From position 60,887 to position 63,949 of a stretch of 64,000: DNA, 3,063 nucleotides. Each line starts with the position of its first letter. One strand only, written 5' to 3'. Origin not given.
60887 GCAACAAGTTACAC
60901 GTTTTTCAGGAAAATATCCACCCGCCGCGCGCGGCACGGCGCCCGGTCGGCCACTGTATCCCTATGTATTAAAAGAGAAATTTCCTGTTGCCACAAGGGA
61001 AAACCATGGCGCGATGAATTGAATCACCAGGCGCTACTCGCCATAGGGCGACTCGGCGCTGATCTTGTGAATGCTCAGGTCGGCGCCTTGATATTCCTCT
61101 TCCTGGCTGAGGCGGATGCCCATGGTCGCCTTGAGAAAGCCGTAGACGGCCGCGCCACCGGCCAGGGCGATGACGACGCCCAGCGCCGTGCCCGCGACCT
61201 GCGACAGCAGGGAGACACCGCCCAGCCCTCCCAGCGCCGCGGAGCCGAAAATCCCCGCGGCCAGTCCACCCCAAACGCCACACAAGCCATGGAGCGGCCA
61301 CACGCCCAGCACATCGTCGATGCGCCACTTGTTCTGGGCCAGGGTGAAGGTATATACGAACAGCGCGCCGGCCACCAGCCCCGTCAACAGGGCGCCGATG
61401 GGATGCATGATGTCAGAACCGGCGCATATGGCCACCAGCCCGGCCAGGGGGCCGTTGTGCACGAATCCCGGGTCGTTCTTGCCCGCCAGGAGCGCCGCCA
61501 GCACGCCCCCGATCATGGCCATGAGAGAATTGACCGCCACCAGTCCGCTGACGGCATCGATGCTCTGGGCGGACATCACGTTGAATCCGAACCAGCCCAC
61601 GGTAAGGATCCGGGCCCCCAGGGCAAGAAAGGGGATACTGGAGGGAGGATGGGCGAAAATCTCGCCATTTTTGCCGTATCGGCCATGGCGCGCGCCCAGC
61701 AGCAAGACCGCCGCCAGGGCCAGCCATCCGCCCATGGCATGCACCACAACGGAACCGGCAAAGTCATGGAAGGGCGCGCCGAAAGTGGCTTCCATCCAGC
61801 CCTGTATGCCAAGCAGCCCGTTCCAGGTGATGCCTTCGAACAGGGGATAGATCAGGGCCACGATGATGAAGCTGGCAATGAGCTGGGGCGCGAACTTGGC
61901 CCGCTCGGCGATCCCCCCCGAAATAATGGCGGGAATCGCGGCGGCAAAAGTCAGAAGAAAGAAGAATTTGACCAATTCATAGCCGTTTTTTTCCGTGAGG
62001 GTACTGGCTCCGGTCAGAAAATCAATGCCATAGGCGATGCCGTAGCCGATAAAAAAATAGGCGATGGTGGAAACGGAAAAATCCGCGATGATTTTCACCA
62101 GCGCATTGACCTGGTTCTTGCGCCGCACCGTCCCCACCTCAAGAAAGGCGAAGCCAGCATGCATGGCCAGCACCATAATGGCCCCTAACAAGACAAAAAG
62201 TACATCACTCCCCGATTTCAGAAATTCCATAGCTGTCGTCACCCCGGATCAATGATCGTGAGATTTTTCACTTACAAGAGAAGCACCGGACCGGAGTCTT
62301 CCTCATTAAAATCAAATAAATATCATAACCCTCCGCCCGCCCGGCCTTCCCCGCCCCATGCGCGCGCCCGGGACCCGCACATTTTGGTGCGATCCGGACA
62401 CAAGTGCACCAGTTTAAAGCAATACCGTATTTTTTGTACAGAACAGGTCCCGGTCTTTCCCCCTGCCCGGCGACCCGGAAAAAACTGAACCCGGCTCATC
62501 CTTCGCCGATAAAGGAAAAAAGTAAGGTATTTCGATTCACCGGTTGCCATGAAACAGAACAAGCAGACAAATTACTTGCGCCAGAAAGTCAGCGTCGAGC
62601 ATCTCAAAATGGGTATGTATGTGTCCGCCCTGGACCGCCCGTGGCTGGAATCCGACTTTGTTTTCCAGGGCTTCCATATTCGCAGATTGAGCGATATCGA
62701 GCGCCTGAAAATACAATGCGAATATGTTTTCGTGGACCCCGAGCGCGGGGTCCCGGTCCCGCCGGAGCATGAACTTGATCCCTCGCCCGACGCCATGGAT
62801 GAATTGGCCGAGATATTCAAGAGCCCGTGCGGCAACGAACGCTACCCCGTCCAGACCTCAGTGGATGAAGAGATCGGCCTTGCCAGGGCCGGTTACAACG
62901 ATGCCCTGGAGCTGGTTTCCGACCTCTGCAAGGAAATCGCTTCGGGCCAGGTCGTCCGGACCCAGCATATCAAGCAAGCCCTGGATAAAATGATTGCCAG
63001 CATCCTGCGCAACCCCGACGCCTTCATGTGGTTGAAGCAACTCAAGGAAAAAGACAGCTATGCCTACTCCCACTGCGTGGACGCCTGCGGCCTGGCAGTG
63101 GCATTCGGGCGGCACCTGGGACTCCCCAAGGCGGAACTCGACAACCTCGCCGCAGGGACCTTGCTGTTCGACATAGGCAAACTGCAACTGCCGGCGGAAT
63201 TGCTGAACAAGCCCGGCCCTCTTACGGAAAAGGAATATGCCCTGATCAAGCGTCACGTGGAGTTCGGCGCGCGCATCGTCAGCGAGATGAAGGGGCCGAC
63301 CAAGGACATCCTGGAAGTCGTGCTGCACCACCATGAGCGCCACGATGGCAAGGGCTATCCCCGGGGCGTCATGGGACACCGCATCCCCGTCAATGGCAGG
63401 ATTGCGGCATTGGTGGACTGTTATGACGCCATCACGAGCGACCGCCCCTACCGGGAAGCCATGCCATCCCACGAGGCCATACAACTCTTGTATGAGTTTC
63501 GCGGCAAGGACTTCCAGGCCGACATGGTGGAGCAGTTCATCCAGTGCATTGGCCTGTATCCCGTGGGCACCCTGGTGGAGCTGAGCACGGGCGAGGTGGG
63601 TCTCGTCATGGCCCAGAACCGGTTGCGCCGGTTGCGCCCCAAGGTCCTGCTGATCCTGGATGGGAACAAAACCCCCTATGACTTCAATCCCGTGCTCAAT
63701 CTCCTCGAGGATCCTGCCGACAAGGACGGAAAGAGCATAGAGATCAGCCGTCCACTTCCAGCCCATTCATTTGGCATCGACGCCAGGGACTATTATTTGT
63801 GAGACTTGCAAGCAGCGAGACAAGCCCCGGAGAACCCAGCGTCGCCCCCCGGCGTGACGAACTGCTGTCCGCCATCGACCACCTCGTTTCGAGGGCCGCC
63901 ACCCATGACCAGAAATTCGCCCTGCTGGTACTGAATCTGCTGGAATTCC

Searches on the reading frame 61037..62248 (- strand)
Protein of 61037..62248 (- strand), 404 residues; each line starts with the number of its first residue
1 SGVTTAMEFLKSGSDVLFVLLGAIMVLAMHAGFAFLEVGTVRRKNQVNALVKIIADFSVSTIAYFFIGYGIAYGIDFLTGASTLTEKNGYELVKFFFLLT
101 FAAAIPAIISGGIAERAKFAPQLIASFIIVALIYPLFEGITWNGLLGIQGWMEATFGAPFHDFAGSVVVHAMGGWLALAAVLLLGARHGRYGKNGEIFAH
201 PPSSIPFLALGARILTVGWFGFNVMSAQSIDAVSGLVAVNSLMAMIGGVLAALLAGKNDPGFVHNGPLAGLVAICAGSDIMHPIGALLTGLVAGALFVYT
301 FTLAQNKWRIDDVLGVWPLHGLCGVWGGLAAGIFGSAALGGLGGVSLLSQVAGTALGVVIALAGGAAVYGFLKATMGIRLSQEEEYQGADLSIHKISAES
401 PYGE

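Call 61: search_protein_families(library=pfam, proteins=[window:61037-62248:-], max_evalue=0.00001)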
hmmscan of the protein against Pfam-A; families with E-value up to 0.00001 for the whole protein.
window:61037-62248:- (404 aa): 1 family
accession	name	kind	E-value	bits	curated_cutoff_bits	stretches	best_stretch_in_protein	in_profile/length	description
PF00909.26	Ammonium_transp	-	1.3e-87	294.6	23.2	1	18-397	2-397/399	Ammonium Transporter Family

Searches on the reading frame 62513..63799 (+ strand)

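Call 61: search_protein_families(library=pfam, proteins=[window:62513-63799:+], max_evalue=0.00001)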
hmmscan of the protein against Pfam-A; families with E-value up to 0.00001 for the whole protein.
window:62513-63799:+ (429 aa): 3 families
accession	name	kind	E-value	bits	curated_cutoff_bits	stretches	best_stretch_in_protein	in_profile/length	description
PF13487.12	HD_5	-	5.5e-33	114.5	27.2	1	190-332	20-164/170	HD domain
PF11871.13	DUF3391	-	1.3e-23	84.5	27.8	1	24-151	2-134/136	Domain of unknown function (DUF3391)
PF01966.28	HD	-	3.2e-13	50.4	22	1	185-306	2-115/116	HD domain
